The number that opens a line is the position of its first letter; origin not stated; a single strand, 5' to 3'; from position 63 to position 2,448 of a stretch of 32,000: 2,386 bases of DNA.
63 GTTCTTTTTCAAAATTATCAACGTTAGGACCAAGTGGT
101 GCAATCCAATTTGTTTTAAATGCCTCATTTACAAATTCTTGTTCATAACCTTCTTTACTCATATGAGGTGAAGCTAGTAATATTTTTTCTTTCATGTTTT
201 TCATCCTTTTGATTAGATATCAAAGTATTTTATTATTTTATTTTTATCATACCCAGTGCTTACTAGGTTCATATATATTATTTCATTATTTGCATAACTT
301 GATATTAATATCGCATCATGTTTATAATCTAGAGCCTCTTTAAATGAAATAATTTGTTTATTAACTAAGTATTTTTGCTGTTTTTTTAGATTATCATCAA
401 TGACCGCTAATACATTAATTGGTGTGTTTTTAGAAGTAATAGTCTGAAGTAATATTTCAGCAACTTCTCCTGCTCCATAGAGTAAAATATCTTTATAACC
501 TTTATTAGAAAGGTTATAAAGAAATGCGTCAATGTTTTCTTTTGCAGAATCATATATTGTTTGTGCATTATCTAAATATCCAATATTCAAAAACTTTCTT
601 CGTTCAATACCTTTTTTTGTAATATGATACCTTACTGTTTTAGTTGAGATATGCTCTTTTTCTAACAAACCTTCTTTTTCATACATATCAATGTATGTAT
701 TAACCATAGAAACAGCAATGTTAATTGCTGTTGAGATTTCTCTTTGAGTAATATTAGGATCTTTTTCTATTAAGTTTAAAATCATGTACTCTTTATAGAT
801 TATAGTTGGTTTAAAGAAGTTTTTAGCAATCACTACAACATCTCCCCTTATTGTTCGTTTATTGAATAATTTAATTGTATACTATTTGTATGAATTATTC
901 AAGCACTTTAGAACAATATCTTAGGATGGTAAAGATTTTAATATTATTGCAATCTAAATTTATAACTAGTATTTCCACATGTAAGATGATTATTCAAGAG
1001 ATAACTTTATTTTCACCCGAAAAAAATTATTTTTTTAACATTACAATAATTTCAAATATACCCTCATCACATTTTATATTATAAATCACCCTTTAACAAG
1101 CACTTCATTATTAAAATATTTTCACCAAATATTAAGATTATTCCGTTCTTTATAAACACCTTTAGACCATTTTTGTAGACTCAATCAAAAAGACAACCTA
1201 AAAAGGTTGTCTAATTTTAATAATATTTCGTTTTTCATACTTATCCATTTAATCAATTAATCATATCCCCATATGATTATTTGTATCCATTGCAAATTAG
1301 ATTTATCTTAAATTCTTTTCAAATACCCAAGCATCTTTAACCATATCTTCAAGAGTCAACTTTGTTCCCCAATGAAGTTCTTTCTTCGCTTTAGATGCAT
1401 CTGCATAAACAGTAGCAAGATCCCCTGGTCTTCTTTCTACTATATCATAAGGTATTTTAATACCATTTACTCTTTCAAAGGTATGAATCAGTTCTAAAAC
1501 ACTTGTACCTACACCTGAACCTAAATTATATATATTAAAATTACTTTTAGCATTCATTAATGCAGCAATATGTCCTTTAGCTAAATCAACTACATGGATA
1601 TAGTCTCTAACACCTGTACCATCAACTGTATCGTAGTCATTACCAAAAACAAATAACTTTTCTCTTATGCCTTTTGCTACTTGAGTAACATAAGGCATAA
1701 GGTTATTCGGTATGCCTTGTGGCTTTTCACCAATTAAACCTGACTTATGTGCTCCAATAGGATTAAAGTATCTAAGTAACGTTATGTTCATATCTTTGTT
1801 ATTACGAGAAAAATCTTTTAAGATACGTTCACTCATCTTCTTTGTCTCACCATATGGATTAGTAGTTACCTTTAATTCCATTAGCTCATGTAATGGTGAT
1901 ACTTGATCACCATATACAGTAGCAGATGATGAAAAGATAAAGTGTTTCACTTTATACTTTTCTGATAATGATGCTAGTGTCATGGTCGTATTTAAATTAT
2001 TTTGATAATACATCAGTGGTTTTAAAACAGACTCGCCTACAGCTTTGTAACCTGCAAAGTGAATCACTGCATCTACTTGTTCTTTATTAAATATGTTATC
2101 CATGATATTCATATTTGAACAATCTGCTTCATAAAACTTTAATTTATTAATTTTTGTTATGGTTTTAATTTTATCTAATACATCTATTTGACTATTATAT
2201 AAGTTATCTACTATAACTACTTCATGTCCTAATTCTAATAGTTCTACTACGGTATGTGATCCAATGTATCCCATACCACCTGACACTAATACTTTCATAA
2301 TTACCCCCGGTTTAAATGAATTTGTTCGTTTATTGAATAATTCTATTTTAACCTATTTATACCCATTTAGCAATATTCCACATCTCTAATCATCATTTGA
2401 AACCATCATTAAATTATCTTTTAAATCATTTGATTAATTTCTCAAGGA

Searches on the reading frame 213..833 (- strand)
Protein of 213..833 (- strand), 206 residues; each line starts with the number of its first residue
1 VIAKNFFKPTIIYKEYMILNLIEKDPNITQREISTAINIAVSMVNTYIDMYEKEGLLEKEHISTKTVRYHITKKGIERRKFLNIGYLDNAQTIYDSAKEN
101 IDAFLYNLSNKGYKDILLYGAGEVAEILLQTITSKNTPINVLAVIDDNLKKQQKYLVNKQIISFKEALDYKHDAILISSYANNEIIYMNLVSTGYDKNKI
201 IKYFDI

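Call 85: search_protein_families(library=pfam, proteins=[window:213-833:-], max_evalue=0.00001)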
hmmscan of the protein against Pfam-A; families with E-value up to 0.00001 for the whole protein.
window:213-833:- (206 aa): 1 family
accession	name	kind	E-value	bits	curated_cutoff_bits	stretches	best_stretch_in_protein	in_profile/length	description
PF13412.12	HTH_24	-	9.1e-13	48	21.9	1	15-58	5-48/48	Winged helix-turn-helix DNA-binding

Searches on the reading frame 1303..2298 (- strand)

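Call 85: search_protein_families(library=pfam, proteins=[window:1303-2298:-], max_evalue=0.00001)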
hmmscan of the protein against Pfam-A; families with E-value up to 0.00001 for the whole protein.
window:1303-2298:- (331 aa): 7 families
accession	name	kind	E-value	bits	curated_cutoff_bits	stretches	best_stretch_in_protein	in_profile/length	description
PF16363.11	GDP_Man_Dehyd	-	1.3e-51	176.5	27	1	4-322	1-331/332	GDP-mannose 4,6 dehydratase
PF01370.27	Epimerase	-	6.1e-51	173.6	20.9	1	3-260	1-240/240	NAD dependent epimerase/dehydratase family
PF01073.25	3Beta_HSD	-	4.3e-16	59.2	22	1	4-171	1-166/280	3-beta hydroxysteroid dehydrogenase/isomerase family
PF02719.21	Polysacc_synt_2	-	1.1e-15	58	20.2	1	3-184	1-175/293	Polysaccharide biosynthesis protein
PF04321.23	RmlD_sub_bind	-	3e-10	40.1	27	1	1-162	1-138/287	RmlD substrate binding domain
PF07993.18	NAD_binding_4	-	4e-08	33.2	20.1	1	6-178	2-205/258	Male sterility protein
PF13460.12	NAD_binding_10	-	5.9e-07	30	27.2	1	7-175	1-141/184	NAD(P)H-binding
